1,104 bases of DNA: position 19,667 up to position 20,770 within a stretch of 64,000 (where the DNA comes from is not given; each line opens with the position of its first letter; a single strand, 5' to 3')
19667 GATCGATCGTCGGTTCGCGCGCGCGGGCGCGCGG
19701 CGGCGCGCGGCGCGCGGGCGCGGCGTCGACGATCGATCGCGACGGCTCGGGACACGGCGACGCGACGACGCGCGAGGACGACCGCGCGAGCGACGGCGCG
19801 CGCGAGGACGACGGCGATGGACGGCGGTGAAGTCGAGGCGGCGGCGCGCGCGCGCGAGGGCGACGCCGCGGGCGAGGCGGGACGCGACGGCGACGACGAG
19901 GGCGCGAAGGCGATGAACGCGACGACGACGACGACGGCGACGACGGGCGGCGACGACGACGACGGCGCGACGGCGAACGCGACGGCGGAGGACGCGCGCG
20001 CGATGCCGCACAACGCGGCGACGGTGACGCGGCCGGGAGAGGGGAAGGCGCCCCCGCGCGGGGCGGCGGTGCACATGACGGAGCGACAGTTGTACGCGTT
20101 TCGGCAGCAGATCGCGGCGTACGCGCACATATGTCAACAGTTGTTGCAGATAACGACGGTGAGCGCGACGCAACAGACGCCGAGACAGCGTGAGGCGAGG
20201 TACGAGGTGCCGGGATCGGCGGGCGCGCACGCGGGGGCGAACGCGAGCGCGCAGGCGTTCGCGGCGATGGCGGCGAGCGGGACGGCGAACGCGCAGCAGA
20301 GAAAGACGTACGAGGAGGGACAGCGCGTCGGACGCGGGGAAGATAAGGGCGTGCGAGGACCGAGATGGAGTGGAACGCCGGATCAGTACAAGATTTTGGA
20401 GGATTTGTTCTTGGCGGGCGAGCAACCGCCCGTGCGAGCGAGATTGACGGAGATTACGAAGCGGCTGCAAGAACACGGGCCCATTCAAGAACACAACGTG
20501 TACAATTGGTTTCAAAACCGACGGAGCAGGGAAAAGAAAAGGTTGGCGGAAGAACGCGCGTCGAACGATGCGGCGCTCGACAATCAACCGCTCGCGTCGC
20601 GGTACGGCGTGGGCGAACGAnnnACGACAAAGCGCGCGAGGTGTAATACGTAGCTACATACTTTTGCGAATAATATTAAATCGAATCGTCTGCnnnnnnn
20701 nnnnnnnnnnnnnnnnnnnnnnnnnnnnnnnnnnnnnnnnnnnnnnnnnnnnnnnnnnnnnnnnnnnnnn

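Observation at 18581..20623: WOX homeobox gene with a QLQ-like motif, divergently paired with a RING-CH gene and buried under long antisense ORFs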

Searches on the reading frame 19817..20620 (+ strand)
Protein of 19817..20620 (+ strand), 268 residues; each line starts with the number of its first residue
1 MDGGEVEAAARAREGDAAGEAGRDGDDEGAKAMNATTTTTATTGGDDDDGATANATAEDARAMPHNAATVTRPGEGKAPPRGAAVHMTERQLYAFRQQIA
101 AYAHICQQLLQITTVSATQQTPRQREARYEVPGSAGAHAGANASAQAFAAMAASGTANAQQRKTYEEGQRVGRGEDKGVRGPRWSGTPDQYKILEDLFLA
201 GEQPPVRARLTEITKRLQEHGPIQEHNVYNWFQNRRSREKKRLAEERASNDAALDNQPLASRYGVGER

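Call 3: search_protein_families(library=pfam, max_evalue=1, proteins=[window:19817-20620:+])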
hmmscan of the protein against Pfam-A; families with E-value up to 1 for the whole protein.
seq(268 aa): 1 family
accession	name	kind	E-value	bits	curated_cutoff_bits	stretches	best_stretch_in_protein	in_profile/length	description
PF00046.35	Homeodomain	-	2.1e-11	43.9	22.9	1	180-241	1-57/57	Homeodomain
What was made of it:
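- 19817..20623 (+): WOX (WOX13 / T1 / ancient-clade) gene, 268 aa plus stop, no intron. Pfam Homeodomain (call 3).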

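Call 5: find_homologous_proteins(query=window:19817-20620:+, max_evalue=0.001)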
Query seq(268 aa) (268 aa): 68 proteins with E <= 0.001 among 5565 candidates.
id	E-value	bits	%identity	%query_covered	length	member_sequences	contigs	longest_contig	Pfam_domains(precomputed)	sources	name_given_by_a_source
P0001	2.2e-167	573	99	100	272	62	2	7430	PF00046.36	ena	-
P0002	1.5e-163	560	98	100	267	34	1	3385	PF00046.36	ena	-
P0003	8.2e-134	463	82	100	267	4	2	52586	PF00046.36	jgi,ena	-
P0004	4.4e-97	343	99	60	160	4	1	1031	PF00046.36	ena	-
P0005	5.9e-79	283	88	53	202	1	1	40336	-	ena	-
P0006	7.3e-71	257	64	74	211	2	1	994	PF00046.36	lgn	-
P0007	9.7e-71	256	65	74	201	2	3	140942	PF00046.36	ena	-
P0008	5.4e-70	254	65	73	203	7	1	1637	PF00046.36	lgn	-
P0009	2.6e-67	245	64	71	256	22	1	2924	PF00046.36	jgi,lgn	-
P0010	3.7e-67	245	56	92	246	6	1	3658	PF00046.36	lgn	-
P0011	3.7e-67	245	64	71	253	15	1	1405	PF00046.36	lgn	-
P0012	3.7e-66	241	64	66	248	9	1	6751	PF00046.36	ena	-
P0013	3.9e-66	241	64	66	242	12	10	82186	PF00046.36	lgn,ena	-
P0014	6.5e-66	241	64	68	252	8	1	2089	PF00046.36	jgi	-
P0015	9.2e-66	240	64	66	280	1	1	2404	PF00046.36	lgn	-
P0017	5.6e-65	238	64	66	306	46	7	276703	PF00046.36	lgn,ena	-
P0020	1.7e-63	233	60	75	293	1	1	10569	PF00046.36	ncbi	-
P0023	3.4e-55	206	52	73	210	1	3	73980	PF00046.36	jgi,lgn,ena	-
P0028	8.1e-45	172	52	74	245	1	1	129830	PF00046.36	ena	-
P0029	4.3e-44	169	51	69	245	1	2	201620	PF00046.36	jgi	-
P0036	3.5e-22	97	40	61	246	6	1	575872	PF00046.36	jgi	jgi:hypothetical protein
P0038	4.5e-22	97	40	61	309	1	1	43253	PF00046.36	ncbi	-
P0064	1.3e-19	89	66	26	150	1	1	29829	-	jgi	jgi:hypothetical protein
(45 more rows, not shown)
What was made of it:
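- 19817..20623 (+): 68 homologues (call 5), all but two of them (P0005, P0064) with a precomputed Homeodomain hit.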

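Call 7: find_encoding_contigs(protein=P0003, flank=6000, max_places=3)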
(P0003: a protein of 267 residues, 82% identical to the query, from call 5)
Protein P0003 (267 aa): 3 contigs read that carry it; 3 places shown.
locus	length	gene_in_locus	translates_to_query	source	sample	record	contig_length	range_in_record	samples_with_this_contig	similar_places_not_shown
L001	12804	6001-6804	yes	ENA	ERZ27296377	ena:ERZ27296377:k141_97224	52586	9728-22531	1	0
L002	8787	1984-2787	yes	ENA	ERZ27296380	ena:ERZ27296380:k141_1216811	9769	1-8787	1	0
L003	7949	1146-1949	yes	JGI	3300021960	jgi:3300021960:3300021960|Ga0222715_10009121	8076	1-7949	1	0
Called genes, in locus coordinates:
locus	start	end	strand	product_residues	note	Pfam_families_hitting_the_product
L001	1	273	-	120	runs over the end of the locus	PF01920:Prefoldin_2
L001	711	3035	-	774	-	-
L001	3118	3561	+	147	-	PF00170:bZIP_1 (weak)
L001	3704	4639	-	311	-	PF05623:DUF789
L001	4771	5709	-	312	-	PF12906:RINGv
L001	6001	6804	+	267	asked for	PF00046:Homeodomain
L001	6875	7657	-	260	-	PF13424:TPR_12 (faint), PF13431:TPR_17 (faint), PF13428:TPR_14 (faint), PF13414:TPR_11 (weak), PF13432:TPR_16, PF00515:TPR_1, PF07719:TPR_2, PF13181:TPR_8 (weak), +1 more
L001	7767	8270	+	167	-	PF23650:DUF7148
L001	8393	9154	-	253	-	PF02338:OTU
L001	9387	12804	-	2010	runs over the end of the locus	-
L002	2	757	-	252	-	?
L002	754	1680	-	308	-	PF12906:RINGv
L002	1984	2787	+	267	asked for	PF00046:Homeodomain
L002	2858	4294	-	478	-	PF13424:TPR_12 (faint), PF13428:TPR_14 (faint), PF13431:TPR_17 (faint), PF13414:TPR_11 (weak), PF13432:TPR_16 (weak), PF00515:TPR_1, PF07719:TPR_2, PF13181:TPR_8 (weak)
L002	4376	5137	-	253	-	PF02338:OTU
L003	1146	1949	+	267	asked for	PF00046:Homeodomain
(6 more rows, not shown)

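Call 8: find_encoding_contigs(protein=P0020, flank=6000, max_places=3)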
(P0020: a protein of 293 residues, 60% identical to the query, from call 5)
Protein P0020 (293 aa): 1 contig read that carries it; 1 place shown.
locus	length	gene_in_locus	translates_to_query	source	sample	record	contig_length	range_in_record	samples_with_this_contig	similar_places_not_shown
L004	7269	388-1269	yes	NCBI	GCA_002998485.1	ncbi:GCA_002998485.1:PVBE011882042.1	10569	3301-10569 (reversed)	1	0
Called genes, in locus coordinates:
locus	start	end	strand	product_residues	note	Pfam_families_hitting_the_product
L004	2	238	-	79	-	?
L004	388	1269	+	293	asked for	PF00046:Homeodomain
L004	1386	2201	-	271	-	PF13431:TPR_17 (faint), PF13428:TPR_14 (faint), PF13424:TPR_12 (faint), PF13414:TPR_11 (weak), PF13432:TPR_16 (weak), PF00515:TPR_1, PF07719:TPR_2, PF13181:TPR_8 (weak), +1 more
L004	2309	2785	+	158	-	PF23650:DUF7148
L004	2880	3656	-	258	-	PF02338:OTU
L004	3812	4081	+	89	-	-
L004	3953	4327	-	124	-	-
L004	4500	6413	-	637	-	PF14295:PAN_4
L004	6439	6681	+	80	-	-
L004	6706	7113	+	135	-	-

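Call 22: find_encoding_contigs(protein=P0029, flank=5000, max_places=2)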
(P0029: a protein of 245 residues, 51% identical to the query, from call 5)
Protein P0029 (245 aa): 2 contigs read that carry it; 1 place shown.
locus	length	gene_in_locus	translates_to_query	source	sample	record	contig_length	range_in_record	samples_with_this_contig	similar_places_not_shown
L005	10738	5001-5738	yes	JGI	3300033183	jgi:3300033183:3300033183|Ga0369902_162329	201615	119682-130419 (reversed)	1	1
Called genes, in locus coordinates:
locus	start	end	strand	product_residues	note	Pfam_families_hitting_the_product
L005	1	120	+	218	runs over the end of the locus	PF00170:bZIP_1, PF07716:bZIP_2 (weak)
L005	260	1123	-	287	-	PF05623:DUF789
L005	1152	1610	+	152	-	-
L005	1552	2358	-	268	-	PF12906:RINGv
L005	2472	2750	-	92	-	-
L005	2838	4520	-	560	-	-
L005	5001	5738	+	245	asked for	PF00046:Homeodomain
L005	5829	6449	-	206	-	PF13431:TPR_17 (faint), PF25063:ARM_TT21_C (faint), PF13414:TPR_11 (weak), PF13432:TPR_16 (weak), PF00515:TPR_1, PF07719:TPR_2, PF13176:TPR_7 (weak), PF13181:TPR_8, +3 more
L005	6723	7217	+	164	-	PF23650:DUF7148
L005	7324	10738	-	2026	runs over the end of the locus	PF14295:PAN_4, PF16403:Bact_surface_Ig-like, PF14295:PAN_4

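Call 23: find_encoding_contigs(protein=P0036, flank=5000, max_places=2)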
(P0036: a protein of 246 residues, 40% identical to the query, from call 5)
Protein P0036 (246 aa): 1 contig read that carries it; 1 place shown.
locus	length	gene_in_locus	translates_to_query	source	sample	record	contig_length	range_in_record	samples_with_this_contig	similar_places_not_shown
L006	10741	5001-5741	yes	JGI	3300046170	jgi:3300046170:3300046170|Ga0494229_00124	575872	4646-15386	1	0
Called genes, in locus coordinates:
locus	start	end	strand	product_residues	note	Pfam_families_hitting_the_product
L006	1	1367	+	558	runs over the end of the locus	PF00118:Cpn60_TCP1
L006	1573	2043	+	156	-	-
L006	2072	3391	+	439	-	PF00355:Rieske, PF19112:VanA_C (weak), PF08417:PaO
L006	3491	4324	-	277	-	PF12906:RINGv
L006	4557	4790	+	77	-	-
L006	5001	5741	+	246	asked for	PF00046:Homeodomain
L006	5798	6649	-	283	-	PF13428:TPR_14 (faint), PF13424:TPR_12 (faint), PF13414:TPR_11 (weak), PF21033:RMD1-3 (weak), PF00515:TPR_1, PF07719:TPR_2, PF13181:TPR_8 (weak)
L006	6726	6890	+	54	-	-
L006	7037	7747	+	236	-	-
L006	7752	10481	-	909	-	PF02469:Fasciclin (faint)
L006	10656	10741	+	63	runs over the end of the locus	-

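Call 24: find_encoding_contigs(protein=P0017, flank=5000, max_places=2)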
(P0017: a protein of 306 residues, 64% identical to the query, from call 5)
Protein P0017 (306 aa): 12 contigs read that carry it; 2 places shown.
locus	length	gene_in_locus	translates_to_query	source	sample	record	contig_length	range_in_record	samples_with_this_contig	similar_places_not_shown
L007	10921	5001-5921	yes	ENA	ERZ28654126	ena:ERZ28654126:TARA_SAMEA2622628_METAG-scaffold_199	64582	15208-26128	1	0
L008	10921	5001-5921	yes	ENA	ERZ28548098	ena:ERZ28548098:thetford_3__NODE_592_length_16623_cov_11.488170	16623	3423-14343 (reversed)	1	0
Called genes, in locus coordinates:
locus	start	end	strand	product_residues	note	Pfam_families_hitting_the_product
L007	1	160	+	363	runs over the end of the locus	-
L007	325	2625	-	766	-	-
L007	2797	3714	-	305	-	-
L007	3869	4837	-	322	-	PF12906:RINGv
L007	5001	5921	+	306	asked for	PF00046:Homeodomain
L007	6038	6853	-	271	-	PF13431:TPR_17 (faint), PF13428:TPR_14 (faint), PF13424:TPR_12 (faint), PF13414:TPR_11 (weak), PF13432:TPR_16 (weak), PF00515:TPR_1, PF07719:TPR_2, PF13181:TPR_8 (weak), +1 more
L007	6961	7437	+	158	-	PF23650:DUF7148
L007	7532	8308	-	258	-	PF02338:OTU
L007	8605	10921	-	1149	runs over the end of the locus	-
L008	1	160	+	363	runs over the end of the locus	-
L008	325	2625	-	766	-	-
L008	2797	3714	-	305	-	-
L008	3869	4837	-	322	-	PF12906:RINGv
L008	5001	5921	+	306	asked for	PF00046:Homeodomain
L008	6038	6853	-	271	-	PF13431:TPR_17 (faint), PF13428:TPR_14 (faint), PF13424:TPR_12 (faint), PF13414:TPR_11 (weak), PF13432:TPR_16 (weak), PF00515:TPR_1, PF07719:TPR_2, PF13181:TPR_8 (weak), +1 more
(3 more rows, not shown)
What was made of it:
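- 19817..20623 (+): Gene callers delimit the same ORF in relatives (calls 7, 8, 22-24).
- Synteny DUF789-RINGv-WOX-TPR-DUF7148-OTU, with the same gene limits, in relatives (calls 7, 8, 22-24).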

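Call 52: list_cluster_members(proteins=[P0001, P0003, P0007, P0017, P0020, P0023, P0029, P0028, P0038, P0072])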
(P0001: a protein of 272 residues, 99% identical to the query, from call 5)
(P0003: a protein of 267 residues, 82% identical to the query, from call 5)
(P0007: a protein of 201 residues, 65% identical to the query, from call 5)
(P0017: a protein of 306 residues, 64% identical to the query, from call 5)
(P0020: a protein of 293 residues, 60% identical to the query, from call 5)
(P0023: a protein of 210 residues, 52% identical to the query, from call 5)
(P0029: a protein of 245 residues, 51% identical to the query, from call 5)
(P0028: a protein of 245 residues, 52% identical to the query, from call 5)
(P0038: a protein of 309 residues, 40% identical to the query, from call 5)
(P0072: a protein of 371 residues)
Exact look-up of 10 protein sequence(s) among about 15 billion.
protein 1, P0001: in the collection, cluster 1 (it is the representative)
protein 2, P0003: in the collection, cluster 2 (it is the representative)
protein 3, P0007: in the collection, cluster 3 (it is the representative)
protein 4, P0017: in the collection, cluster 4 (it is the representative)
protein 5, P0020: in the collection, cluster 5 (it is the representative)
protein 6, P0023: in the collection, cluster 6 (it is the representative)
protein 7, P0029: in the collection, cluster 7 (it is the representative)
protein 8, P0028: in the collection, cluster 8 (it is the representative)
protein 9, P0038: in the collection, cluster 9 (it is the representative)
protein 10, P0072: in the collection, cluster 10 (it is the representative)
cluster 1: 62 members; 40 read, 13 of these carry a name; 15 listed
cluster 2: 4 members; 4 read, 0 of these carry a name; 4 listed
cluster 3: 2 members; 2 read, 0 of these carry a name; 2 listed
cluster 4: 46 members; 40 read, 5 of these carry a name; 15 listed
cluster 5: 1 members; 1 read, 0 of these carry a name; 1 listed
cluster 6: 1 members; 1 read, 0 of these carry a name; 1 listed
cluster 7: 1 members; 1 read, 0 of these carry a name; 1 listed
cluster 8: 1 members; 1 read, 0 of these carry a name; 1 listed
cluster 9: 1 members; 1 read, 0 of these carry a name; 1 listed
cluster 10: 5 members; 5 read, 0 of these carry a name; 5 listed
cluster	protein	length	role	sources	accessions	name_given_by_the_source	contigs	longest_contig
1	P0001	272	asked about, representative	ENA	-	-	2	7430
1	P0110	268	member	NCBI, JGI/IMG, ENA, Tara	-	hypothetical protein | strand:- start:1531 stop:2337 length:807 start_codon:yes stop_codon:yes gene_type:complete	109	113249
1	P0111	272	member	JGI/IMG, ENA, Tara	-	hypothetical protein | strand:- start:1646 stop:2464 length:819 start_codon:yes stop_codon:yes gene_type:complete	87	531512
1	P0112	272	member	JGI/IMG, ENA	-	hypothetical protein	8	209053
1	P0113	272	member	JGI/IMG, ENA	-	hypothetical protein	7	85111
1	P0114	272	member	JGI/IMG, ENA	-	hypothetical protein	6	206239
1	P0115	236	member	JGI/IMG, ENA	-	hypothetical protein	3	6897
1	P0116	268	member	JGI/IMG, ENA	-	hypothetical protein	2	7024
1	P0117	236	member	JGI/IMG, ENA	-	hypothetical protein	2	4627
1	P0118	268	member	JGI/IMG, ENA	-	hypothetical protein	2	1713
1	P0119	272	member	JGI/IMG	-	hypothetical protein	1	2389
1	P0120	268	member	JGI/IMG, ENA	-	hypothetical protein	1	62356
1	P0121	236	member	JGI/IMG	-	hypothetical protein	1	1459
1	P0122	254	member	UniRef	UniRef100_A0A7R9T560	Homeobox domain-containing protein n=1 Tax=Ostreococcus sp. 'lucimarinus' TaxID=242159 ...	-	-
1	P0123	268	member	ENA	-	-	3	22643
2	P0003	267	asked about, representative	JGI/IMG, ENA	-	-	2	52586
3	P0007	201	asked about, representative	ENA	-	-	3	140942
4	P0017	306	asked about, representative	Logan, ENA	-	-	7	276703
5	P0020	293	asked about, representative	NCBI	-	-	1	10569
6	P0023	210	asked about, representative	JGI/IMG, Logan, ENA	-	-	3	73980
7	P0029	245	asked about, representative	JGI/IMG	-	-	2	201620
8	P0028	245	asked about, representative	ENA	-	-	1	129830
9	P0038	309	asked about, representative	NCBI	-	-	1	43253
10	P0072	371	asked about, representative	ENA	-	-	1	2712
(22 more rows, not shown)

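Call 61: predict_structure(alignment_id=A1)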
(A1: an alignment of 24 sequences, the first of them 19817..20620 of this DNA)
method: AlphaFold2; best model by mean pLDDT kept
length: 268 residues; sequences in the alignment: 24
mean_pLDDT: 59.8   pTM: 0.31
mean pLDDT of the five models: 59.8, 57.6, 57.5, 57.0, 56.6
residues with pLDDT >= 90: 47; 70-90: 48; 50-70: 45; < 50: 128
segments of 3 or more residues with pLDDT < 50: 1-73, 75-77, 130-143, 146-151, 153-174, 262-268
pLDDT, mean of each block of 10 residues (from residue 1): 41 38 36 37 32 38 42 49 65 92 92 67 52 44 48 39 36 53 84 91 75 91 91 90 84 60 45
secondary structure, 60 per line:
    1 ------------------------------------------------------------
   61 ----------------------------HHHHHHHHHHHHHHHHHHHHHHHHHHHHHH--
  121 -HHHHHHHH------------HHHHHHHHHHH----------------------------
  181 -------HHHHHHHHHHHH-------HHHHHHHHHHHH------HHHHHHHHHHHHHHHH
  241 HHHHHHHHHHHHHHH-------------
elements in order: H89-118 H122-129 H142-152 H188-199 H207-218 H225-255
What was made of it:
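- On QLQ domain (PF08880): AlphaFold2 gives a continuous helix 89-118 (call 61).
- Structure: motif helix 89-118 and three homeodomain helices at pLDDT about 90 (call 61).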

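Call 75: fold_search(model_id=the predicted structure, library=pdb)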
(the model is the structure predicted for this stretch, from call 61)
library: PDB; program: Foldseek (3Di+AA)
matches with E <= 10: 103; with E <= 0.001: 6
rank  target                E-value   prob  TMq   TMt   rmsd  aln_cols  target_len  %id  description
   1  6wig_A                1.1e-04  1.00  0.25  0.75   3.1        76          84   34  Structure of STENOFOLIA Protein HD domain bound with DNA (released 2021-08-11)
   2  6ryd_E                3.0e-04  1.00  0.24  0.88   1.4        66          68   35  WUS-HD bound to TGAA DNA (released 2020-04-29)
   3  6wig_B                5.0e-04  1.00  0.23  0.87   1.1        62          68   37  Structure of STENOFOLIA Protein HD domain bound with DNA (released 2021-08-11)
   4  6ryd_A                5.7e-04  1.00  0.23  0.86   1.5        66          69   35  WUS-HD bound to TGAA DNA (released 2020-04-29)
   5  6ryl_B                6.0e-04  1.00  0.22  0.88   1.1        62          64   37  WUS-HD bound to TAAT DNA (released 2020-04-29)
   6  6ry3                  7.8e-04  1.00  0.22  0.85   1.0        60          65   37  Structure of the WUS homeodomain (released 2020-04-29)
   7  6ryd_F                1.1e-03  1.00  0.21  0.91   0.9        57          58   38  WUS-HD bound to TGAA DNA (released 2020-04-29)
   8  6ryd_B                1.2e-03  1.00  0.21  0.91   0.9        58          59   38  WUS-HD bound to TGAA DNA (released 2020-04-29)
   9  6ryi_C                1.5e-03  1.00  0.21  0.89   1.1        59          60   39  WUS-HD bound to G-Box DNA (released 2020-04-29)
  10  6ryl_D                1.8e-03  1.00  0.22  0.89   1.1        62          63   37  WUS-HD bound to TAAT DNA (released 2020-04-29)
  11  6ryl_A                3.7e-03  1.00  0.22  0.91   1.0        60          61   37  WUS-HD bound to TAAT DNA (released 2020-04-29)
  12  2da3_MODEL_1_A        8.6e-03  1.00  0.19  0.62  15.3        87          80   29  Solution structure of the third homeobox domain of AT-binding transcription factor 1 (ATBF1) (released 2006-06-13)
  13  8byx_B                3.8e-02  1.00  0.21  0.81   1.8        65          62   29  HOXB13-homodimer bound to DNA (released 2023-12-27)
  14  1puf_A                3.8e-02  1.00  0.22  0.70   2.0        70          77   34  Crystal Structure of HoxA9 and Pbx1 homeodomains bound to DNA (released 2003-09-02)
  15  5edn_A                4.4e-02  1.00  0.21  0.83   1.6        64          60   28  Structure of HOXB13-DNA(TCG) complex (released 2016-11-09)
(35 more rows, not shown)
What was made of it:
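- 20354..20539 (+): WOX-type homeodomain (residues 180-241) with helix-3 signature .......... The top 11 Foldseek hits are all STF or WUS homeodomains, mostly TMt 0.85-0.91 and rmsd about 1 A (call 75).
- On WOX family, ancient (WOX13/T1) clade: The top 11 Foldseek hits are all STF or WUS (call 75).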
